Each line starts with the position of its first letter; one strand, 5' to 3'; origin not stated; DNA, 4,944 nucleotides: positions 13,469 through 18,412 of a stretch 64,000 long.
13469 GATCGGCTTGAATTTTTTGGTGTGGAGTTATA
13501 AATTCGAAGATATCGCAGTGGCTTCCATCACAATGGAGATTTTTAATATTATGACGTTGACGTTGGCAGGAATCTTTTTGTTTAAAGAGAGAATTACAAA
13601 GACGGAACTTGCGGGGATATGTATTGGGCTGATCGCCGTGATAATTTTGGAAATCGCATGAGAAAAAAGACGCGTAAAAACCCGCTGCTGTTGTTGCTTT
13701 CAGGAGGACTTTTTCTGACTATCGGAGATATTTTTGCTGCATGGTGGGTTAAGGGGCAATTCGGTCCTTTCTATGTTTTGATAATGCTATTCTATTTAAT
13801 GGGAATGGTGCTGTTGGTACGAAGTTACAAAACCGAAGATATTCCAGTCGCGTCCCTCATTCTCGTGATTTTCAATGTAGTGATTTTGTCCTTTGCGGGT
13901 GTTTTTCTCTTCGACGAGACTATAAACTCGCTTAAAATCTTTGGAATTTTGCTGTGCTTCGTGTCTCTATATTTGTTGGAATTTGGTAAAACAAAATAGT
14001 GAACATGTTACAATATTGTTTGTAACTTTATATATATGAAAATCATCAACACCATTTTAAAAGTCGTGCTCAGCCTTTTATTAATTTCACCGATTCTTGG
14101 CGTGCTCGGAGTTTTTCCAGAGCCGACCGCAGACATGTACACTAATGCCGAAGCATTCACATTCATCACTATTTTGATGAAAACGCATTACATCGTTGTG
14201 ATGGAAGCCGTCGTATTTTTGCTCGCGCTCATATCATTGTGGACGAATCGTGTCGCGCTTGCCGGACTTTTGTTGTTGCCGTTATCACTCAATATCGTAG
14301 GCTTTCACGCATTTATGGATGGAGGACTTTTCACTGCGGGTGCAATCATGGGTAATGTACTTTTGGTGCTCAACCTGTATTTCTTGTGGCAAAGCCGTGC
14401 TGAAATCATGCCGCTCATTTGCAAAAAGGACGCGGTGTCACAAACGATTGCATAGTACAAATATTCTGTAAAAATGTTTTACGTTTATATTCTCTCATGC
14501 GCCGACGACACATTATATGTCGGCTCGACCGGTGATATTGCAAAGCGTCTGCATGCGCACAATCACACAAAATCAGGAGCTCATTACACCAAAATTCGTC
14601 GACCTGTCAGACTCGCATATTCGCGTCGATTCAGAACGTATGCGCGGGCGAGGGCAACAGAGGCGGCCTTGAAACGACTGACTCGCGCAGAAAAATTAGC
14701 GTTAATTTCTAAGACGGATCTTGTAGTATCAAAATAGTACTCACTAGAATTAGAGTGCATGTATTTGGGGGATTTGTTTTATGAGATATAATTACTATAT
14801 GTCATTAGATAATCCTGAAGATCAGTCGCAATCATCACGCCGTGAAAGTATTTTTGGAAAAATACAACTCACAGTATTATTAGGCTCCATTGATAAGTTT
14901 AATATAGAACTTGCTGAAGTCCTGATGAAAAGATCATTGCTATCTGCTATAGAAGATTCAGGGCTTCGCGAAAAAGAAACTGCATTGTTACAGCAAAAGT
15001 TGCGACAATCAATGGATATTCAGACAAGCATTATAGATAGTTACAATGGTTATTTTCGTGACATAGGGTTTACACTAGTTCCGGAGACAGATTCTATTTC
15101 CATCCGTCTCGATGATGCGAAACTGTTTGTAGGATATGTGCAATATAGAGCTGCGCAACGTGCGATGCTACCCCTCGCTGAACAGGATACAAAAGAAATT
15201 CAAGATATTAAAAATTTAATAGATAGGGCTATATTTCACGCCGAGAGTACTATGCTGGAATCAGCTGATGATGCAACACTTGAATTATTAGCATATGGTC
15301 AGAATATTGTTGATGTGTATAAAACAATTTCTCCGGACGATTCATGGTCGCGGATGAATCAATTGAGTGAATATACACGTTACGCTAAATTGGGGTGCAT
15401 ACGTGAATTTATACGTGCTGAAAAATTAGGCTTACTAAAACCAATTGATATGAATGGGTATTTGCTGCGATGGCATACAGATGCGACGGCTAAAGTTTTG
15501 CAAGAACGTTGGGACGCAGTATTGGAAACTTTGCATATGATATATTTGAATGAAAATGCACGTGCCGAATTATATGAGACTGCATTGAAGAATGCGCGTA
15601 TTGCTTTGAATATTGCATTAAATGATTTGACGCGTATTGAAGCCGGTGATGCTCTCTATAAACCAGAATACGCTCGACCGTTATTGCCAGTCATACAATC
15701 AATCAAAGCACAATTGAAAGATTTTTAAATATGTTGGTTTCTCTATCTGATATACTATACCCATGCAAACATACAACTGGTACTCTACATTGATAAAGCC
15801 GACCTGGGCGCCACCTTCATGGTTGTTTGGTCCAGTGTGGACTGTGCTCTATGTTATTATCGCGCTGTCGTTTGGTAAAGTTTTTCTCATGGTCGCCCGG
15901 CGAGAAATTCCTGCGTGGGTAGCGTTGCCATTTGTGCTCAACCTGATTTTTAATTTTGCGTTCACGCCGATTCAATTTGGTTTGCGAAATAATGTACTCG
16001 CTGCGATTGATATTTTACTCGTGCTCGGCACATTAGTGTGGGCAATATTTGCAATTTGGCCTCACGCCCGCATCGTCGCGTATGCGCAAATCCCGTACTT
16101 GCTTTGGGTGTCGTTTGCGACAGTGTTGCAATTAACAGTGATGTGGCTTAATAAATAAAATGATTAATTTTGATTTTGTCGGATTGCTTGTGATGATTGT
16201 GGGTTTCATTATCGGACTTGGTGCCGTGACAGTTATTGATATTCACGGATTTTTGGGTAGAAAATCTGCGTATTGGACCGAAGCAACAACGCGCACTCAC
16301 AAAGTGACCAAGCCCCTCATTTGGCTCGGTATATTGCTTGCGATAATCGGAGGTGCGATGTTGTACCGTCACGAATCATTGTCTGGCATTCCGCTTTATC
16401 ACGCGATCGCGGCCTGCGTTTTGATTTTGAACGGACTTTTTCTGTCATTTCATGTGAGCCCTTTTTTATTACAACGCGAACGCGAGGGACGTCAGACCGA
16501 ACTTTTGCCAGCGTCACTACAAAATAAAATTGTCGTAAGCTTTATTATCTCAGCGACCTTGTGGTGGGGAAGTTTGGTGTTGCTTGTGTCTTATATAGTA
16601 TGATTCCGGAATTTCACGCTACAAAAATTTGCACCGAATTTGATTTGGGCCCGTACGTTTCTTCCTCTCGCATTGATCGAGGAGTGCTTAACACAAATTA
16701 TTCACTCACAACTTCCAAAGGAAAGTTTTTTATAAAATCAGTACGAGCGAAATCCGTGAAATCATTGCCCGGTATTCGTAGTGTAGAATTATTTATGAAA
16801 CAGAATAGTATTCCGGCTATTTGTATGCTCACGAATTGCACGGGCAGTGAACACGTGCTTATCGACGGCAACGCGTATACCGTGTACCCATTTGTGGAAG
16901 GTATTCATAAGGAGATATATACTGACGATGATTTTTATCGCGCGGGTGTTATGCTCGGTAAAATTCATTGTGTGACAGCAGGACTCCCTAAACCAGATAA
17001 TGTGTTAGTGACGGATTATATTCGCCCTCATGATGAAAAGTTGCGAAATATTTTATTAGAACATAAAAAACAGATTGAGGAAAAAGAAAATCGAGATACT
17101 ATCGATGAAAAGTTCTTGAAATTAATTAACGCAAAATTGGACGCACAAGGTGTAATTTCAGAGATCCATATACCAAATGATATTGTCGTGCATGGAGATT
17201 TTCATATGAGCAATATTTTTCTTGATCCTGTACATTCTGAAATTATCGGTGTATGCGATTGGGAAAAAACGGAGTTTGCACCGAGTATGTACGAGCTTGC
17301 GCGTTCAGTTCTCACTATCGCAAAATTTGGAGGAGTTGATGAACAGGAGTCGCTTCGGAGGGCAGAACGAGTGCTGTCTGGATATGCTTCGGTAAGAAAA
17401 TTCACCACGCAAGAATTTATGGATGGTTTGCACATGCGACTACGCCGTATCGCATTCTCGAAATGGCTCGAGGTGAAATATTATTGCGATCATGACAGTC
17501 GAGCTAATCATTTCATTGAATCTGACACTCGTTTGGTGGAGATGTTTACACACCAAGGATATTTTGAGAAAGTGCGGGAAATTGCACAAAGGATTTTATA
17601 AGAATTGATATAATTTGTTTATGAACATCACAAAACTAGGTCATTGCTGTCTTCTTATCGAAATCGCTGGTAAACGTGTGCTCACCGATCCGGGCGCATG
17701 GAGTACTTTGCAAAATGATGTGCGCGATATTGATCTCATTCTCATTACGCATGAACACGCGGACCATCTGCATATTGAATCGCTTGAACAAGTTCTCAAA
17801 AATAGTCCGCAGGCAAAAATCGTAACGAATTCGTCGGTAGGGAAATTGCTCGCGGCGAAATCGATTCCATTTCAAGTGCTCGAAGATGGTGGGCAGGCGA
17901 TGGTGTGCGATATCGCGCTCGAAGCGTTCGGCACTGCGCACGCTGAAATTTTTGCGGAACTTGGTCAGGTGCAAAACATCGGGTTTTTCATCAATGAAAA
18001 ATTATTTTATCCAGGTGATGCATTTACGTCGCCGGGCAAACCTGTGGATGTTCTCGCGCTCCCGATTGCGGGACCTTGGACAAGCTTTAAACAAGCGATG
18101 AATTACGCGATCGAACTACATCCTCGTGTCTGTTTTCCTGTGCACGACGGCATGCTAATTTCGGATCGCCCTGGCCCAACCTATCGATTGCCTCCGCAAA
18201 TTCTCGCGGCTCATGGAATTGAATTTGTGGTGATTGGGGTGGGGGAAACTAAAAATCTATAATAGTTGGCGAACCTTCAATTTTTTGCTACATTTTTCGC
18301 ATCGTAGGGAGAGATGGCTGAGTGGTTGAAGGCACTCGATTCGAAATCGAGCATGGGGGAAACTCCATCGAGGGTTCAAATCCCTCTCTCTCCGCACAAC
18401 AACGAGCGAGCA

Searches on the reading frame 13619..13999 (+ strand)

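Call 65: search_protein_families(library=pfam, proteins=[window:13619-13999:+], max_evalue=0.001)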
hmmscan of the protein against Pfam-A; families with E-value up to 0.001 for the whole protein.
window:13619-13999:+ (126 aa): 1 family
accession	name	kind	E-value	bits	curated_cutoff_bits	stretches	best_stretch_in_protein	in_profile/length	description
PF00892.27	EamA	-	7.3e-05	23.5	28.2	1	27-120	39-133/135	EamA-like transporter family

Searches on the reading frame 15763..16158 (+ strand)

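Call 65: search_protein_families(library=pfam, proteins=[window:15763-16158:+], max_evalue=0.001)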
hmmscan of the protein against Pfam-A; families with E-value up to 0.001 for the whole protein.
window:15763-16158:+ (131 aa): 1 family
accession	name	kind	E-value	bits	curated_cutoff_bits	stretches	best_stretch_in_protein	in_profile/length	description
PF03073.20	TspO_MBR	-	2.4e-30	105.7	24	1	3-129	20-145/145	TspO/MBR family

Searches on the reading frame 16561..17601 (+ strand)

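Call 8: search_protein_families(library=pfam, proteins=[window:16561-17601:+], max_evalue=0.00001)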
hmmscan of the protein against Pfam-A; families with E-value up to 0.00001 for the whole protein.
window:16561-17601:+ (346 aa): 1 family
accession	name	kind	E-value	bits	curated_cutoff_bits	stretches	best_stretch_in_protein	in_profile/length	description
PF01636.29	APH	-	2.7e-15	57.2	23.2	1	37-278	4-236/239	Phosphotransferase enzyme family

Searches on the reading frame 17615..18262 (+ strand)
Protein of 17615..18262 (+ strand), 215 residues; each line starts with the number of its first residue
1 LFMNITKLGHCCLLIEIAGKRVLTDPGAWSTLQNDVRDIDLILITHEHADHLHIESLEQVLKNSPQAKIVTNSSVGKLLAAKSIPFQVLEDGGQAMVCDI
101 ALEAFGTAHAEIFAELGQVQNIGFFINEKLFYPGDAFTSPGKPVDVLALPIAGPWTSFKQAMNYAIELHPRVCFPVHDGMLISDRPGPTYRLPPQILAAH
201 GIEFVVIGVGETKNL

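Call 66: search_protein_families(library=pfam, proteins=[window:17615-18262:+], max_evalue=0.001)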
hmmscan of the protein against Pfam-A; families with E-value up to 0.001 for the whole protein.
window:17615-18262:+ (215 aa): 3 families
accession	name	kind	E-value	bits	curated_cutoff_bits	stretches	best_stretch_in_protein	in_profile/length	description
PF13483.12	Lactamase_B_3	-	1e-25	91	24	1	4-177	1-160/160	Beta-lactamase superfamily domain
PF12706.13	Lactamase_B_2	-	1.3e-09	38.4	27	1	21-152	2-165/200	Beta-lactamase superfamily domain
PF00753.33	Lactamase_B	-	7.5e-07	29.7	22.7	1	12-52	8-57/196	Metallo-beta-lactamase superfamily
